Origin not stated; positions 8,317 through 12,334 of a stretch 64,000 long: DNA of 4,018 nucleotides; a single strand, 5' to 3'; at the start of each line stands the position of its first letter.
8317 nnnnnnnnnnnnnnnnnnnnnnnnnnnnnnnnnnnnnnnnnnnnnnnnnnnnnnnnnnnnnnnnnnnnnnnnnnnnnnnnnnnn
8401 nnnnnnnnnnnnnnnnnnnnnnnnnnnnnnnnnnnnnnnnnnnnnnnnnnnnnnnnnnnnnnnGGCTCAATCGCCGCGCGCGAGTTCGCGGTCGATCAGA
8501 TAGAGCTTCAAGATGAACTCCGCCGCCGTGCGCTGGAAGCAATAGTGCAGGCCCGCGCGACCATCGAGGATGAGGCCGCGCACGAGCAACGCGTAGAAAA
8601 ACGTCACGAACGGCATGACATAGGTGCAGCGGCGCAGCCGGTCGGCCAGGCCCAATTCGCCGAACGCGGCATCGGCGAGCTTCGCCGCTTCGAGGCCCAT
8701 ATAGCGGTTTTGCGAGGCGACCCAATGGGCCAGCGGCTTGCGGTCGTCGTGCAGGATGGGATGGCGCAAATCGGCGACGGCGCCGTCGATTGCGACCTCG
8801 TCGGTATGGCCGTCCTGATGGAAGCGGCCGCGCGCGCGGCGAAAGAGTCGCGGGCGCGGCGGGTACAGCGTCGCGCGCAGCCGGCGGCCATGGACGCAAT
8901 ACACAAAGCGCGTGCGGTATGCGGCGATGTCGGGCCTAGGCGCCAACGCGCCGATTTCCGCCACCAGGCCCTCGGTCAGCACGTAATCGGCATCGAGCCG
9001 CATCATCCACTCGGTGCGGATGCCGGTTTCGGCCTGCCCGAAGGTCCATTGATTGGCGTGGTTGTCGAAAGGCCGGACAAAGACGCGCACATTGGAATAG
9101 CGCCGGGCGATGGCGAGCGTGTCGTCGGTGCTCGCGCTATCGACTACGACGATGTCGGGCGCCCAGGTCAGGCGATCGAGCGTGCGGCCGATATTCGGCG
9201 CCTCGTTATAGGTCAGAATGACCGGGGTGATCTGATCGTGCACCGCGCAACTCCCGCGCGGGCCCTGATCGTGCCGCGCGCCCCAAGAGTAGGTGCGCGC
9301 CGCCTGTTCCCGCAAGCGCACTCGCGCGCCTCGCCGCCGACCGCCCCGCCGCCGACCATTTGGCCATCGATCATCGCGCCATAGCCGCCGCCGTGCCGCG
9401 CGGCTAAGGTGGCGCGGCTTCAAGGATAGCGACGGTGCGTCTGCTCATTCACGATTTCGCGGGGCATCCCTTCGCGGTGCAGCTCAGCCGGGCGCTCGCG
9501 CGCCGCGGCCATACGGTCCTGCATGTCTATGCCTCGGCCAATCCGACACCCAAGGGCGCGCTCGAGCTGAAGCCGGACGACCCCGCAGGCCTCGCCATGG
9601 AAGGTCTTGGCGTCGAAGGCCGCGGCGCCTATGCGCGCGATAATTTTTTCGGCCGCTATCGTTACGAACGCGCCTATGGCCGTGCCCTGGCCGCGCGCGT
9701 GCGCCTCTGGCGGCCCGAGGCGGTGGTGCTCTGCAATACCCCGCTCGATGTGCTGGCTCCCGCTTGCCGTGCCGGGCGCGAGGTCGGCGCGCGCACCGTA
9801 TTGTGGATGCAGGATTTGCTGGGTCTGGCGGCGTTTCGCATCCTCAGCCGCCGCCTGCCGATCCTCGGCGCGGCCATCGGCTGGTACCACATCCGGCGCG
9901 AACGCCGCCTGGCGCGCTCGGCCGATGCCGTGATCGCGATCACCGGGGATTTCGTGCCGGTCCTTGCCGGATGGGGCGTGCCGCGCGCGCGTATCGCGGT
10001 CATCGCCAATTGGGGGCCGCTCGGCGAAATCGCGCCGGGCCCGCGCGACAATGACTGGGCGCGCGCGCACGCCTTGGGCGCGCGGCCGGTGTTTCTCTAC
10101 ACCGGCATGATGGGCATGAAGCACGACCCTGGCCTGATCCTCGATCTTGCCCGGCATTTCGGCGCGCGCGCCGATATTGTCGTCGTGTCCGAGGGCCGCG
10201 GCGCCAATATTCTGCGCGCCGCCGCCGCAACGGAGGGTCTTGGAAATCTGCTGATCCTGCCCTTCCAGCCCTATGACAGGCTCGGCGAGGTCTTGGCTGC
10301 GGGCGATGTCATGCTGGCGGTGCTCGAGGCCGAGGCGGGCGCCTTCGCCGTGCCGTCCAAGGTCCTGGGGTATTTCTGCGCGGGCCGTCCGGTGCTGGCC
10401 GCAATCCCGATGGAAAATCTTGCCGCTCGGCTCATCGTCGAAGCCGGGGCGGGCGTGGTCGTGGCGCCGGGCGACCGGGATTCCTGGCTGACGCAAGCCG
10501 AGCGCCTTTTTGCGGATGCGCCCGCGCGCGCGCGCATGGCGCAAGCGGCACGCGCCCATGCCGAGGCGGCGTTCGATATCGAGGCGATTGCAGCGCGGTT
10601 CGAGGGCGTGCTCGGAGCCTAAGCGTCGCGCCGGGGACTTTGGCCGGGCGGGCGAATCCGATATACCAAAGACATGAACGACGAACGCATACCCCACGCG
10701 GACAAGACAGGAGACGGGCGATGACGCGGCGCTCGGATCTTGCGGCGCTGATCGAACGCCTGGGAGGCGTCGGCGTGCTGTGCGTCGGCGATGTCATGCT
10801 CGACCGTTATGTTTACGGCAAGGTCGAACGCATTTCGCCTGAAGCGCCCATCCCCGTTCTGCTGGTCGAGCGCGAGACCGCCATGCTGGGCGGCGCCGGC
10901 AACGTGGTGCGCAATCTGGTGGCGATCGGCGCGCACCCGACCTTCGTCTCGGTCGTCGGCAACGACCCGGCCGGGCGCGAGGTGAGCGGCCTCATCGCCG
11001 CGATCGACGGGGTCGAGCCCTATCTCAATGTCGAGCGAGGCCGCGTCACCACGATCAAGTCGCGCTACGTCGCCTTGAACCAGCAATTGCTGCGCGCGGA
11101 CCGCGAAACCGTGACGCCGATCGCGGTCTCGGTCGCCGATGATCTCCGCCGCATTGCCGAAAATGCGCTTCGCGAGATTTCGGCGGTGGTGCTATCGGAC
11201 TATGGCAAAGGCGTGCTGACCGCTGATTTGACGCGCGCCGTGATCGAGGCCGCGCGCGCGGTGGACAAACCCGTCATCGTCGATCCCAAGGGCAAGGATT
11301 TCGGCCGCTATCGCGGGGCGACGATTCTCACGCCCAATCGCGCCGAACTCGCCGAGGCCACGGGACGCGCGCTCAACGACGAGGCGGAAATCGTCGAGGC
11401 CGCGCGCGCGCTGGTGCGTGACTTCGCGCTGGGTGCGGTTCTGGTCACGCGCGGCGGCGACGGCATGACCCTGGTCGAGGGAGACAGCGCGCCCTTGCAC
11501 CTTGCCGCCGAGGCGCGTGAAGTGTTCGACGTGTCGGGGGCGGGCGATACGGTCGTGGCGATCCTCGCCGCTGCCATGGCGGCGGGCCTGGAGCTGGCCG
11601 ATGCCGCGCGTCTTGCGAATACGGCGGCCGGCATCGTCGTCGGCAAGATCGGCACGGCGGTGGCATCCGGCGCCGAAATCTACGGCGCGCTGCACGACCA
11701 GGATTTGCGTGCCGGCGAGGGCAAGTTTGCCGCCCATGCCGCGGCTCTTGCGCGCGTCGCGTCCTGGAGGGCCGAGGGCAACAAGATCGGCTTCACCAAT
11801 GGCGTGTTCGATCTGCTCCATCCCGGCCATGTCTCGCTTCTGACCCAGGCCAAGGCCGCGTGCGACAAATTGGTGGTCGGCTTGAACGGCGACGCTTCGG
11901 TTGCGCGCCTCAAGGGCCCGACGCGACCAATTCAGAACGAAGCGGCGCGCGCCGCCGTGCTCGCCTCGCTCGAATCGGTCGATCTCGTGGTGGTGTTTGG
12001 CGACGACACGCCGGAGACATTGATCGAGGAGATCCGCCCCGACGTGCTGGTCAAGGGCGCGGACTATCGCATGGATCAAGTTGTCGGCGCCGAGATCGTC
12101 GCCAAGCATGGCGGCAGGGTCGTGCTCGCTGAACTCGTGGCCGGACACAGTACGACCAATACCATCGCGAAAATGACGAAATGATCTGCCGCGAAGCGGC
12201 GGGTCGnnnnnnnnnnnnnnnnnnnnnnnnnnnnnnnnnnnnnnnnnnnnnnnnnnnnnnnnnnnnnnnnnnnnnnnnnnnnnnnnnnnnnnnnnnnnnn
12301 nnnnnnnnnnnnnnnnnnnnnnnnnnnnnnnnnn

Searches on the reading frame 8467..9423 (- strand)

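Call 7: search_protein_families(library=pfam, proteins=[window:8467-9423:-], max_evalue=0.01)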
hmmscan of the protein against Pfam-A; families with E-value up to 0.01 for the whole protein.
window:8467-9423:- (318 aa): 2 families
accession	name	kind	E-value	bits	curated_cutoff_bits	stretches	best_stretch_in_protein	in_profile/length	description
PF00535.33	Glycos_transf_2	-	9.4e-14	52.1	23.3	1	68-195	3-138/168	Glycosyl transferase family 2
PF13704.12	Glyco_tranf_2_4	-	0.0013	19.6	27.5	1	73-146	2-81/98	Glycosyl transferase family 2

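Call 8: search_protein_families(library=ncbifam, proteins=[window:8467-9423:-], max_evalue=0.001)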
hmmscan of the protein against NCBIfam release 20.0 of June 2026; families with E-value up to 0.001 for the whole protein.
window:8467-9423:- (318 aa): 3 families
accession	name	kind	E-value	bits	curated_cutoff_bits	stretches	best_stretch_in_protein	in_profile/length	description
TIGR04283.1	glyco_like_mftF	equivalog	1e-08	35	182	1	68-189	4-127/221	TIGR04283 family arsenosugar biosynthesis glycosyltransferase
TIGR04195.1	S_glycosyl_SunS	equivalog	2.2e-06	26.8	350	1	63-147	57-142/421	SunS family peptide S-glycosyltransferase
NF045692.1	OglycostaseCruG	equivalog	0.0008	18.4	600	0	64-162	42-153/386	2'-O-glycosyltransferase CruG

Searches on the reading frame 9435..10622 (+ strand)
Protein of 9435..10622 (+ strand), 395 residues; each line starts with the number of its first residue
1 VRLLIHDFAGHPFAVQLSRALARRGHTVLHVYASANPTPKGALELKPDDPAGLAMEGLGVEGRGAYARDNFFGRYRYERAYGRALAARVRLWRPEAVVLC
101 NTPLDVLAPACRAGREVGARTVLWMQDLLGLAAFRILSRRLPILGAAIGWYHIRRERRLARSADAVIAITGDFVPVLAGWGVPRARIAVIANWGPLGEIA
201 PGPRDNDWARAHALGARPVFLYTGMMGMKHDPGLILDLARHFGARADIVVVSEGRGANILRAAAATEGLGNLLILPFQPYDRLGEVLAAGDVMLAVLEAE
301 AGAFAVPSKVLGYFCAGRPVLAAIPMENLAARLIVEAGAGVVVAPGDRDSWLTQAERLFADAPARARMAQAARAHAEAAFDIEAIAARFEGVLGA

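Call 7: search_protein_families(library=pfam, proteins=[window:9435-10622:+], max_evalue=0.01)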
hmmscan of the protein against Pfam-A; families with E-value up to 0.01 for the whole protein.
window:9435-10622:+ (395 aa): 5 families
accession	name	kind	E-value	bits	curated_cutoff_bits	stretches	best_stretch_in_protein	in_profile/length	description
PF13579.12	Glyco_trans_4_4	-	3.1e-14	54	29.7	1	14-193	7-158/158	Glycosyl transferase 4-like domain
PF13439.12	Glyco_transf_4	-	8.9e-12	45.8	28.5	1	14-192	8-164/170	Glycosyltransferase Family 4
PF13692.12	Glyco_trans_1_4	-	4.3e-06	27.5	27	1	218-361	2-142/142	Glycosyl transferases group 1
PF00534.26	Glycos_transf_1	-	1.2e-05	25.4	26.4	1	216-374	14-171/172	Glycosyl transferases group 1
PF13524.12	Glyco_trans_1_2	-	0.00074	19.9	25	1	276-389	33-142/144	Glycosyl transferase-like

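Call 8: search_protein_families(library=ncbifam, proteins=[window:9435-10622:+], max_evalue=0.001)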
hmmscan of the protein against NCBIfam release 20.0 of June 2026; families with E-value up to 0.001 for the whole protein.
window:9435-10622:+ (395 aa): 5 families
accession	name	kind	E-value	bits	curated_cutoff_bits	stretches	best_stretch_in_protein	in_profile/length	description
NF007640.0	PRK10307.1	subfamily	9e-37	126.9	276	1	87-391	100-402/411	WcaI family glycosyltransferase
TIGR04007.1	wcaI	equivalog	1.7e-14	53.3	800.45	1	90-389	102-401/407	colanic acid biosynthesis glycosyltransferase WcaI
TIGR03088.1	stp2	hypoth_equivalog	2.2e-06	26.9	409.05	1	244-392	228-369/374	TIGR03088 family PEP-CTERM/XrtA system glycosyltransferase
TIGR03449.1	mycothiol_MshA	equivalog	6.3e-05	22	462.5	1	156-384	158-391/406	D-inositol-3-phosphate glycosyltransferase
TIGR03999.1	thiol_BshA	equivalog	0.0005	19.1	273.7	0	246-391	230-368/375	N-acetyl-alpha-D-glucosaminyl L-malate synthase BshA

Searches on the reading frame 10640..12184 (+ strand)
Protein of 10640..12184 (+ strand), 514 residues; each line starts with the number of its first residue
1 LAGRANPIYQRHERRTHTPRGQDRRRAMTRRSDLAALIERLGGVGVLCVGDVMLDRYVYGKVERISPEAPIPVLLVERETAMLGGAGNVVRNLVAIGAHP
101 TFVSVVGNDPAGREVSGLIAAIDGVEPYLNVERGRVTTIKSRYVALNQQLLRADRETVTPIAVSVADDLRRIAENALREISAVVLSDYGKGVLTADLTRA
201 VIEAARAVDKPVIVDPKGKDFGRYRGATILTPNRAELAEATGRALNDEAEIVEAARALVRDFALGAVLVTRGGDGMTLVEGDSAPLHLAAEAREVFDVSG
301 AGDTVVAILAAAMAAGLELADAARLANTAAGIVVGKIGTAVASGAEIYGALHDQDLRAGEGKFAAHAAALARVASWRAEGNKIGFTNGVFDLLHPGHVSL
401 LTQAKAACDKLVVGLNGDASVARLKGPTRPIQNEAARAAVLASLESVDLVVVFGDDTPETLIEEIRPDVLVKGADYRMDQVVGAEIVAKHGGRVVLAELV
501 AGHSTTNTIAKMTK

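Call 7: search_protein_families(library=pfam, proteins=[window:10640-12184:+], max_evalue=0.01)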
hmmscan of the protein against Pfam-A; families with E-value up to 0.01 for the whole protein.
window:10640-12184:+ (514 aa): 6 families
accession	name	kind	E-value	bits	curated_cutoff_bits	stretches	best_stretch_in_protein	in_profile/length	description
PF00294.29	PfkB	-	1.7e-39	136.4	25.8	1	46-340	4-296/302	pfkB family carbohydrate kinase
PF01467.32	CTP_transf_like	-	1.3e-15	58.2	21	1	386-479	2-93/133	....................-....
PF08543.17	Phos_pyr_kin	-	1.2e-08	35.1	27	1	227-327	120-225/246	Phosphomethylpyrimidine kinase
PF01256.23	Carb_kinase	-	1.8e-07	31.3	27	1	172-342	58-224/242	NAD(P)H-hydrate dehydratase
PF02569.21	Pantoate_ligase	-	0.0016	18.1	20.7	1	371-414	11-53/268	Pantoate-beta-alanine ligase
PF05762.20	VWA_CoxE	-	0.0097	15.8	26.4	0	151-222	122-194/222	VWA domain containing CoxE-like protein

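Call 8: search_protein_families(library=ncbifam, proteins=[window:10640-12184:+], max_evalue=0.001)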
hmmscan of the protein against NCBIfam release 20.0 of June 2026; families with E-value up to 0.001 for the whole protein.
window:10640-12184:+ (514 aa): 24 families
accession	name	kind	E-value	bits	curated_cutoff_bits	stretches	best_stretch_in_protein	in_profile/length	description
NF008454.0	PRK11316.1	equivalog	2.5e-150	501.2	521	1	43-513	10-472/475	bifunctional D-glycero-beta-D-manno-heptose-7-phosphate kinase/D-glycero-beta-D-manno-heptose 1-phosphate adenylyltransferase HldE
TIGR02198.1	rfaE_dom_I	equivalog_domain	1.4e-112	375.9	345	1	39-351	3-314/315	D-glycero-beta-D-manno-heptose-7-phosphate kinase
TIGR02199.1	rfaE_dom_II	equivalog_domain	8e-60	200.8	181.5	1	373-513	3-143/144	D-glycero-beta-D-manno-heptose 1-phosphate adenylyltransferase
TIGR03168.1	1-PFK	subfamily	4.9e-21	74.9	216.4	1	165-347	113-295/305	hexose kinase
TIGR03828.1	pfkB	equivalog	1.9e-20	73.1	292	1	170-347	118-295/305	1-phosphofructokinase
TIGR02152.1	D_ribokin_bact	equivalog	6.2e-18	65.2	299.65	1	196-341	141-288/298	ribokinase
NF041320.1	pfkB_Halo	equivalog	2.6e-13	50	400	1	198-346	141-289/302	1-phosphofructokinase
TIGR00125.1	cyt_tran_rel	domain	3.9e-13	49.4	27.7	1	383-448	1-63/65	adenylyltransferase/cytidyltransferase family protein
TIGR01518.1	g3p_cytidyltrns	equivalog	1.1e-09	38.5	165.4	1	386-477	3-93/125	glycerol-3-phosphate cytidylyltransferase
NF007355.0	PRK09850.1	equivalog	2.6e-09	36.6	540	1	207-332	156-285/313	pseudouridine kinase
TIGR04382.1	myo_inos_iolC_N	equivalog_domain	8.6e-09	35.1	300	1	229-341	191-297/309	5-dehydro-2-deoxygluconokinase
NF007068.0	PRK09513.1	equivalog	1.1e-08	34.6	432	1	229-342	183-294/312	1-phosphofructokinase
NF008353.0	PRK11142.1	equivalog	1.9e-08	34.2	341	1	227-340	179-290/307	ribokinase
TIGR00097.1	HMP-P_kinase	equivalog_domain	4.3e-08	32.8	204.95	1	227-330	128-234/254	bifunctional hydroxymethylpyrimidine kinase/phosphomethylpyrimidine kinase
NF006957.1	PRK09434.1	equivalog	2.1e-07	30.8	450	1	244-328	192-275/302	fructokinase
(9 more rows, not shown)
